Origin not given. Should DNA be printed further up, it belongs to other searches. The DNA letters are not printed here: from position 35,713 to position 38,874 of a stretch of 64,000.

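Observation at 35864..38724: Giant PilW-like pseudopilin fused to FN3-like repeats and a C-terminal lectin-like jelly-roll: candidate type IV pilus tip adhesin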

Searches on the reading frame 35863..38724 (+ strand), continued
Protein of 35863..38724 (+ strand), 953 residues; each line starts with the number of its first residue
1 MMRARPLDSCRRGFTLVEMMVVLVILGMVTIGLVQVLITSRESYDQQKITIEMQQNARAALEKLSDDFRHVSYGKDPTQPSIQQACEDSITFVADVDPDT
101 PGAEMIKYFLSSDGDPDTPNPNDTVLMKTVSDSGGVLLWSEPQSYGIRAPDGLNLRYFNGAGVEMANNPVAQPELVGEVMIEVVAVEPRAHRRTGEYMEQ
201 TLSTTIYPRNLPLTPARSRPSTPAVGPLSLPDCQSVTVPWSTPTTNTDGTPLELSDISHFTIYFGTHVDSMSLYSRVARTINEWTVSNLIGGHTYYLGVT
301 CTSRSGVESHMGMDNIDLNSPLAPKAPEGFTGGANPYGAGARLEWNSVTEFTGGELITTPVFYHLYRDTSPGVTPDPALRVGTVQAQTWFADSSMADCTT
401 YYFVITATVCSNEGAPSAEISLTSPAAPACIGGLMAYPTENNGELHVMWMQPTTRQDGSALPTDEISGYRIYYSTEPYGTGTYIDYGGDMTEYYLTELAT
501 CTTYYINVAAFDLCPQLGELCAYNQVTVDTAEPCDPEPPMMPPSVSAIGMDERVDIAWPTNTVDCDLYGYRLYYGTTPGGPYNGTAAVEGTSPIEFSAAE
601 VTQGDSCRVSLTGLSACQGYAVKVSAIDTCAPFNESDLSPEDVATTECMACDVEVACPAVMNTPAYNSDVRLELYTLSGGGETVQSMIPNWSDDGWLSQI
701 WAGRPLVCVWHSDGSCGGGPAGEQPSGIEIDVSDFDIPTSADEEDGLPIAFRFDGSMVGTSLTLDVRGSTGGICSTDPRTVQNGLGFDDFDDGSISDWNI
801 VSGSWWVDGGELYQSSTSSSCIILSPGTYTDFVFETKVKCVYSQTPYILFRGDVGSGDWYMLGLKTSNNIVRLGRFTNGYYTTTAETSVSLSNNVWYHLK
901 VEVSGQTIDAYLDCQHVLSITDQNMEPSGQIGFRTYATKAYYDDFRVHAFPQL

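Call 14: find_encoding_contigs(protein=P0044, flank=10000, max_places=2)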
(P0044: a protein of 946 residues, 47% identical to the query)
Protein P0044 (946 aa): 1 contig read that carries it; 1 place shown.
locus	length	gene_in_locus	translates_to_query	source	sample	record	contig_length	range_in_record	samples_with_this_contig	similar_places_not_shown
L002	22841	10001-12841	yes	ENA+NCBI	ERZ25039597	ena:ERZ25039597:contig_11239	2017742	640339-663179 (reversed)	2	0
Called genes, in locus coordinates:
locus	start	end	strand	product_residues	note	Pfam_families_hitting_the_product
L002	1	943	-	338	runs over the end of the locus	-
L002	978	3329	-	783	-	-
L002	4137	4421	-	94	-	-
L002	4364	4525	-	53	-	-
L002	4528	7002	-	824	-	PF13620:CarboxypepD_reg, PF13715:CarbopepD_reg_2, PF07715:Plug, PF00593:TonB_dep_Rec_b-barrel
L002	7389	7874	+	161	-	PF07963:N_methyl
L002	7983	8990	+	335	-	-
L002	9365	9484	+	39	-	-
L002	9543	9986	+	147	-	-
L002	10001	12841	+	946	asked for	PF07963:N_methyl (weak), PF06439:3keto-disac_hyd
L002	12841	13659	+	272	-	-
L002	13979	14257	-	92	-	-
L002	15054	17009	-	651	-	PF03958:Secretin_N, PF00263:Secretin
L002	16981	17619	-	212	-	-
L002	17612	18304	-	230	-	PF04350:PilO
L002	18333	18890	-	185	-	PF05137:PilN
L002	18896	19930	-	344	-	PF11104:PilM_2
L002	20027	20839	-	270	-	PF06750:A24_N_bact, PF01478:Peptidase_A24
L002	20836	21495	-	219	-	-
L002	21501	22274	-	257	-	PF12679:ABC2_membrane_2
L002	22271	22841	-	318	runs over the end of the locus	PF00005:ABC_tran, PF13304:AAA_21 (faint)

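Call 24: search_solved_structures(query=A1, max_evalue=1, show_alignments=0)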
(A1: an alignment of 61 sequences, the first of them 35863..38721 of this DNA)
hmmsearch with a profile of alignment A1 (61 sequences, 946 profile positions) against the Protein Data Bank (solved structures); distinct sequences matched with E-value up to 1: 58.
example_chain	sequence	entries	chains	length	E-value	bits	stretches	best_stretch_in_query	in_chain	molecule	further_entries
4azz_A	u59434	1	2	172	1.7e-20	75.8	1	786-939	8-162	LEVANASE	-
4b1m_A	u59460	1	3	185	2.1e-20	75.5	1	785-938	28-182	LEVANASE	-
4b1l_A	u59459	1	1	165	2.7e-20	75.1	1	786-938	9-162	LEVANASE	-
8g4l_bm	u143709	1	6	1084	5.6e-07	31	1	266-340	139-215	Titin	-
4jqt_A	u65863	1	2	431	4e-06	28.2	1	782-928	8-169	putative glycosyl hydrolase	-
3mpc_A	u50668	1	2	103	4.4e-05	24.8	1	319-419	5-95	Fn3-like protein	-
6x3a_A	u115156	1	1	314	8.6e-05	23.8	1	420-619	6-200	Receptor-type tyrosine-protein phosphatase delta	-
6tpw_A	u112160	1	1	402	9.4e-05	23.7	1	277-358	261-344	Receptor-type tyrosine-protein phosphatase F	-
8k3j_A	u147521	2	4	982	0.00019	22.7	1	279-351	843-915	Contactin-2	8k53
9ba4_A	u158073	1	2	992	0.00019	22.6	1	279-351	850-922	Contactin-2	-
1k85_A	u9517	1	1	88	0.00032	21.9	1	530-581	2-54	CHITINASE A1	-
5g56_A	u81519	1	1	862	0.00061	21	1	317-424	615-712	CARBOHYDRATE BINDING FAMILY 6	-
3lpw_A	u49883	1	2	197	0.00064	20.9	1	263-340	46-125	A77-A78 domain from Titin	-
9egp_A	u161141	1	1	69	0.00091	20.4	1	4-38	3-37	Geopilin domain 1 protein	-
7tgg_A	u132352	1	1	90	0.001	20.2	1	3-59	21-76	Geopilin domain 1 protein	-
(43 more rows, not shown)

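Call 25: predict_structure(alignment_id=A1)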
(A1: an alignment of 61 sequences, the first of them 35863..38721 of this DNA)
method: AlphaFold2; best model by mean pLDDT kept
length: 953 residues; sequences in the alignment: 61
mean_pLDDT: 87.7   pTM: 0.42
mean pLDDT of the five models: 87.7, 87.8, 86.6, 85.9, 85.0
residues with pLDDT >= 90: 527; 70-90: 373; 50-70: 30; < 50: 23
segments of 3 or more residues with pLDDT < 50: 1-14, 210-216
pLDDT, mean of each block of 10 residues (from residue 1): 35 61 84 79 83 88 82 65 85 68 78 84 90 83 90 87 81 82 91 86 75 57 93 89 89 91 92 93 92 91 86 89 92 87 95 89 96 94 93 91 95 94 90 86 88 89 91 89 88 90 89 87 81 79 88 88 86 94 92 91 82 89 93 92 81 90 92 90 92 92 93 83 89 93 93 94 89 85 94 94 95 91 95 96 91 91 95 93 96 94 96 96 93 95 95 61
secondary structure, 60 per line:
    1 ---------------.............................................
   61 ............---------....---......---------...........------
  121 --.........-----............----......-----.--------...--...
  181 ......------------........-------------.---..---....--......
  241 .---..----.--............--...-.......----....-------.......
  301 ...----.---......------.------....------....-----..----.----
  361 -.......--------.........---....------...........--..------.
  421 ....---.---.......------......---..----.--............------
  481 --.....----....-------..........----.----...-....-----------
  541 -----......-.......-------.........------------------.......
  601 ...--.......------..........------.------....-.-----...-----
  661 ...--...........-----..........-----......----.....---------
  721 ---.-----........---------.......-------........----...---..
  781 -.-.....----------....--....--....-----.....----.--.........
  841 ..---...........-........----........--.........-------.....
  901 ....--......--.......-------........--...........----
elements in order (helices of 4 or more, strands of 3 or more residues): H16-72 E82-85 E89-94 E104-114 E123-131 E137-148 E153-158 E178-186 E199-206 E229-232 E235-241 E257-265 E272-278 E283-286 E294-303 E312-317 E331-334 E341-344 E362-368 E380-385 E389-392 E399-409 E420-424 E432-438 E445-450 E466-474 E483-487 E492-495 E503-512 E526-529 E546-551 E553-559 E567-575 E594-597 H598-601 E606-612 E619-628 E642-645 E653-655 E661-663 E666-676 E682-691 E697-702 E707-711 E730-737 E747-753 E761-768 E773-775 E784-788 E799-802 E805-808 E811-814 E820-824 E832-842 E846-853 E858-865 E870-877 E880-888 E896-904 E907-912 E915-921 E929-936 E939-949

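Call 47: find_related_loci(query=A1, collection=genome_contigs, flank=8000)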
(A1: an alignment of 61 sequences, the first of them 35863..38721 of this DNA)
Query A1 (953 aa) in genome_contigs; peptide patterns used: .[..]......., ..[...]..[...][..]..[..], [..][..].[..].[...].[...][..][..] (x = any residue, [..] = any of these).
561 stretches matched a pattern; 307 encode a relative of the query (tblastn E <= 1e-3); the best 80 are kept; 80 distinct loci.
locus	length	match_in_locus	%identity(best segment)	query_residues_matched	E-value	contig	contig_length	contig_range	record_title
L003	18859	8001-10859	95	1-953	0e+0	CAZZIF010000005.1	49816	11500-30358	MAG TPA_asm: uncultured bacterium isolate SRP332253_co2_114 genome assembly, contig: NODE_588_length_49816_cov_4.866823,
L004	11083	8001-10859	73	1-953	0e+0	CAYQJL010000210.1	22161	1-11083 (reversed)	MAG TPA_asm: uncultured bacterium isolate SRP067234_co1_21 genome assembly, contig: k99_172712, whole genome shotgun seq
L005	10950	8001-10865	65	1-953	0e+0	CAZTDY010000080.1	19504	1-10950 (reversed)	MAG TPA_asm: uncultured bacterium isolate binchicken_co142_298 genome assembly, contig: NODE_8143_length_19504_cov_23.25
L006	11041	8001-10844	58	1-949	0e+0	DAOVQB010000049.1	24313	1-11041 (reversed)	MAG TPA_asm: Candidatus Eisenbacteria bacterium isolate CSMAG_1564 CSMAG_1564_k141_257738_length_24313_cov_12.2836, whol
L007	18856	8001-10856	56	3-950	0e+0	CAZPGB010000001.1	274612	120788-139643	MAG TPA_asm: uncultured bacterium isolate SRP141376_co4_320 genome assembly, contig: NODE_18_length_274612_cov_36.574791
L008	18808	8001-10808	55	13-950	0e+0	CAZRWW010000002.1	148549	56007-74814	MAG TPA_asm: uncultured bacterium isolate binchicken_co7_194 genome assembly, contig: NODE_157_length_148549_cov_7.00125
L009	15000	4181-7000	53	11-953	0e+0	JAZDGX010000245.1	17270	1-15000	MAG: Candidatus Eisenbacteria bacterium isolate MEGAHIT-group-0.29 k141_1983177, whole genome shotgun sequence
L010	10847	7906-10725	52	11-953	0e+0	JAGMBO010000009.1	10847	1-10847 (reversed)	MAG: Candidatus Eisenbacteria bacterium isolate RS_16_23 ZL425.bin.23.fa_9, whole genome shotgun sequence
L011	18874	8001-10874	52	1-950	0e+0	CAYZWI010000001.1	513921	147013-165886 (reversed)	MAG TPA_asm: uncultured bacterium isolate SRP192927_co7_350 genome assembly, contig: NODE_1_length_513921_cov_50.299115,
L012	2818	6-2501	55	113-948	0e+0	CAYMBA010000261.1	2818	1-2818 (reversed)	MAG TPA_asm: uncultured bacterium isolate SRP338002_co1_151 genome assembly, contig: NODE_33102_length_2818_cov_5.444083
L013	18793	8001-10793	47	13-949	0e+0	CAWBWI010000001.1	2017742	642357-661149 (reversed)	MAG: Candidatus Eisenbacteria bacterium isolate MFD09730.bin.2.41 genome assembly, contig: contig_11239, whole genome sh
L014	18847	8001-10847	55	2-950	0e+0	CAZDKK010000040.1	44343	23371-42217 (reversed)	MAG TPA_asm: uncultured bacterium isolate binchicken_co66_46 genome assembly, contig: NODE_1496_length_44343_cov_9.30850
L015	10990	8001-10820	54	5-947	0e+0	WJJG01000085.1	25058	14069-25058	MAG: Candidatus Eisenbacteria bacterium isolate Bin_233 k141_920779, whole genome shotgun sequence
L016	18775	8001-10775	45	13-946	0e+0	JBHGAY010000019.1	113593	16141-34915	MAG: Candidatus Eisenbacteria bacterium isolate SBS.BIN.67 SBSBIN67_contig_19, whole genome shotgun sequence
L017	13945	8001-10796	45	11-949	0e+0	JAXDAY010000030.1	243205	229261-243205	MAG: Candidatus Eisenbacteria bacterium isolate POMEDNA-B04 Raw1_k127_1371347, whole genome shotgun sequence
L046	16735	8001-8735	28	12-213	5e-14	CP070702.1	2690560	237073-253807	MAG: Candidatus Eiseniibacteriota bacterium isolate bin56 chromosome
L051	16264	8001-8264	38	12-99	1e-12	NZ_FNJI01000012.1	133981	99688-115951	Desulforhopalus singaporensis strain DSM 12130, whole genome shotgun sequence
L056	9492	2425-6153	24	1-641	2e-11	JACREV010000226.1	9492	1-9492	MAG: Deltaproteobacteria bacterium isolate NC_groundwater_1708_Pr3_B-0.1um_57_66 SR-2_scaffold_141_2900081, whole genome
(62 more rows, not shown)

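Call 55: search_protein_families(library=pfam, proteins=[L051:7983-8690:+, L051:9829-15420:+, L056:2404-6861:+, L056:6865-8157:+, L046:7878-10166:+, L046:10176-11510:+, L001:12818-13786:+, L002:12841-13659:+], max_evalue=0.01)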
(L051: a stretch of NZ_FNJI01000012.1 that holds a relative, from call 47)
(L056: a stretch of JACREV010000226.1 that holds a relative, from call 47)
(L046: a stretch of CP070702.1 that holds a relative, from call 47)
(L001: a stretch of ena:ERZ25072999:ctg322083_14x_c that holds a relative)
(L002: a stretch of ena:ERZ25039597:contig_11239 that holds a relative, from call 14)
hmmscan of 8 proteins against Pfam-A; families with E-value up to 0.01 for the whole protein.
L051:7983-8690:+ (235 aa): 2 families
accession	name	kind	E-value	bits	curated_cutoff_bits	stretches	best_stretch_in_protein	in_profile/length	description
PF07963.17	N_methyl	-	1.3e-06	28.2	21.2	1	4-29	2-27/27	Prokaryotic N-terminal methylation motif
PF16074.10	PilW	-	0.00093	19.7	26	1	148-228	57-124/124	Type IV Pilus-assembly protein W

L051:9829-15420:+ (1863 aa): 1 family
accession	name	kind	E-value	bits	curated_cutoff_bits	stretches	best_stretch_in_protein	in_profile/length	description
PF05567.17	T4P_PilY1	-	0.00016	21.2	28.1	1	1136-1189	1-57/411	PilY1 beta-propeller domain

L056:2404-6861:+ (1485 aa): 2 families
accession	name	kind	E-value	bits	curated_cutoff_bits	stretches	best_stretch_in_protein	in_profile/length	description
PF07963.17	N_methyl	-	0.00011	22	21.2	1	19-44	2-27/27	Prokaryotic N-terminal methylation motif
PF18370.7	RGI_lyase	-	0.00051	20.8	27.8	0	1158-1227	10-71/86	Rhamnogalacturonan I lyases beta-sheet domain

L056:6865-8157:+ (430 aa): 1 family
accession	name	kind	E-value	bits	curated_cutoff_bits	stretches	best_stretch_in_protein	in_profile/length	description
PF14341.11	PilX_N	-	1.6e-10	41.2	25.5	1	14-64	1-51/51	PilX N-terminal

L046:7878-10166:+ (762 aa): 3 families
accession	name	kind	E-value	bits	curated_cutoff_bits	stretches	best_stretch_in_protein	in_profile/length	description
PF13517.12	FG-GAP_3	-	5.7e-13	49.7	26.9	2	493-558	1-60/61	FG-GAP-like repeat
PF01839.29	FG-GAP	-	7.4e-08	32.6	22.1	2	542-572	3-34/37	FG-GAP repeat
PF07963.17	N_methyl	-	6e-07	29.2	21.2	1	40-64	3-27/27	Prokaryotic N-terminal methylation motif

L046:10176-11510:+ (444 aa): 1 family
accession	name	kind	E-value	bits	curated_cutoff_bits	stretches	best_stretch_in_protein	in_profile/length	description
PF14341.11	PilX_N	-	1e-07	32.3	25.5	1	27-76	1-50/51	PilX N-terminal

L001:12818-13786:+ (322 aa): 0 families

L002:12841-13659:+ (272 aa): 0 families

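Call 77: fold_search(model_id=the predicted structure, library=pdb)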
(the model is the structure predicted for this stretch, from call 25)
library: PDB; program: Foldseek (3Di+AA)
matches with E <= 10: 1996; with E <= 0.001: 648
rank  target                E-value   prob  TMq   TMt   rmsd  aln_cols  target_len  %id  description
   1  8q6t_I                9.0e-20  1.00  0.11  0.10  84.0      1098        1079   12  Helical reconstruction of the relaxed thick filament from FIB milled left ventricular mouse myofibrils (released 2023-11-01)
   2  6tpw                  9.1e-18  1.00  0.18  0.38  14.1       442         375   16  Crystal structures of FNIII domain one through four of the human leucocyte common antigen-related protein ( LAR) (released 2020-05-13)
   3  9ba4_A                2.6e-16  1.00  0.21  0.20  19.7       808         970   14  Full-length cross-linked Contactin 2 (CNTN2) (released 2024-07-17)
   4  8v2b_B                3.3e-16  1.00  0.16  0.25  28.1       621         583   16  Cryo-EM structure of mouse type II OSM receptor complex: model for full extracellular assembly (released 2024-11-20)
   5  8qy5_A                5.1e-16  1.00  0.16  0.25  26.8       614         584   14  Structure of interleukin 6. (released 2024-02-21)
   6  8qy6_A                5.3e-16  1.00  0.16  0.25  26.9       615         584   14  Structure of interleukin 6 (gp130 P496L mutant). (released 2024-02-21)
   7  4pbx                  1.2e-15  1.00  0.13  0.20  25.6       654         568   13  Crystal structure of the six N-terminal domains of human receptor protein tyrosine phosphatase sigma (released 2014-11-12)
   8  8g4l_am               1.6e-15  1.00  0.18  0.16  75.8      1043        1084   12  Cryo-EM structure of the human cardiac myosin filament (released 2023-11-01)
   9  8qy4_C                2.0e-15  1.00  0.16  0.25  29.4       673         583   13  Structure of interleukin 11 (gp130 P496L mutant). (released 2024-02-21)
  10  8v29_B                2.5e-15  1.00  0.17  0.25  29.9       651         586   13  Cryo-EM structure of human type I OSM receptor complex: model for full extracellular assembly (released 2024-11-20)
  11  8d82_A                2.7e-15  1.00  0.16  0.24  29.2       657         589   14  Cryo-EM structure of human IL-6 signaling complex in detergent: model containing full extracellular domains (released 2023-03-29)
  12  8v2b_C                4.0e-15  1.00  0.17  0.21  35.2       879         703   10  Cryo-EM structure of mouse type II OSM receptor complex: model for full extracellular assembly (released 2024-11-20)
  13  1fnf                  4.8e-15  1.00  0.15  0.30  16.0       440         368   16  FRAGMENT OF HUMAN FIBRONECTIN ENCOMPASSING TYPE-III REPEATS 7 THROUGH 10 (released 1996-01-29)
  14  3t1w                  6.6e-15  1.00  0.18  0.35  14.1       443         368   15  Structure of the four-domain fragment Fn7B89 of oncofetal fibronectin (released 2012-03-21)
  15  8v29_C                3.1e-14  1.00  0.16  0.19  36.6       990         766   10  Cryo-EM structure of human type I OSM receptor complex: model for full extracellular assembly (released 2024-11-20)
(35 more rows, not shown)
